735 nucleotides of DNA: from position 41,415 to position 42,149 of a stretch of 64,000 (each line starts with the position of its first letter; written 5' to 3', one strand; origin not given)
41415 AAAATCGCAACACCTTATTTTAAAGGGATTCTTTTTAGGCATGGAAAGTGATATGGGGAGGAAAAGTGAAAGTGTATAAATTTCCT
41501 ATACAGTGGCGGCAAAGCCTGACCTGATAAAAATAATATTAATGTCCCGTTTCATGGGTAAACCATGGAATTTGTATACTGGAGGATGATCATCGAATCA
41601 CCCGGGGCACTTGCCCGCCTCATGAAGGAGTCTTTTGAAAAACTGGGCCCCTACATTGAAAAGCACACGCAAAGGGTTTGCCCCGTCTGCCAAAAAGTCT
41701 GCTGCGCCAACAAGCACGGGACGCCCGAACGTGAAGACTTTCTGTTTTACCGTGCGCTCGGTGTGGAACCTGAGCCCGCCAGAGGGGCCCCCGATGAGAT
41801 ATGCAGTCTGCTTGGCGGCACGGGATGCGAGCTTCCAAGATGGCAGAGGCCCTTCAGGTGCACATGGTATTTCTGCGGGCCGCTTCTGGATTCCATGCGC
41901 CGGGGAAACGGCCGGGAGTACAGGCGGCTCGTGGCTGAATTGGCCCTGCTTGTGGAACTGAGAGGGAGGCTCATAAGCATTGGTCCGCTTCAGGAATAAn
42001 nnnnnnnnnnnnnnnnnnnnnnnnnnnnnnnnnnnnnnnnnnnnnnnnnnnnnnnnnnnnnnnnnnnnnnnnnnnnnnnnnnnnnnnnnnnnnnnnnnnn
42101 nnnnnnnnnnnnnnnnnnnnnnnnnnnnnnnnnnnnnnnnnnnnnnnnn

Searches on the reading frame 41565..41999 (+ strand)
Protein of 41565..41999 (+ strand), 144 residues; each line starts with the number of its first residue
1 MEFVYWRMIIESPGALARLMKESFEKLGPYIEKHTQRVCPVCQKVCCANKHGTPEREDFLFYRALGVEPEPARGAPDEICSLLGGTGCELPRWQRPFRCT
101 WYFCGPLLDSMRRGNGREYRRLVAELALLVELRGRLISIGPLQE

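Call 5: search_protein_families(library=pfam, proteins=[window:41565-41999:+], max_evalue=0.01)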
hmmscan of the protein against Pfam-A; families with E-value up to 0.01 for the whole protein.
window:41565-41999:+ (144 aa): 0 families

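Call 9: search_protein_families(library=ncbifam, proteins=[window:41565-41999:+], max_evalue=0.001)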
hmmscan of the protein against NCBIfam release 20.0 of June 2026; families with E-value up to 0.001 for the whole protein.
window:41565-41999:+ (144 aa): 0 families

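Call 37: search_protein_families(library=pfam, proteins=[window:41565-41999:+], max_evalue=10)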
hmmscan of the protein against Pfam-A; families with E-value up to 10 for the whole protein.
window:41565-41999:+ (144 aa): 1 family
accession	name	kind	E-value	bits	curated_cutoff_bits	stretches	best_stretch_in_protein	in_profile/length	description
PF07417.17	Crl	-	0.22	11.8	27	1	17-59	10-53/128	Sigma factor-binding transcriptional regulator Crl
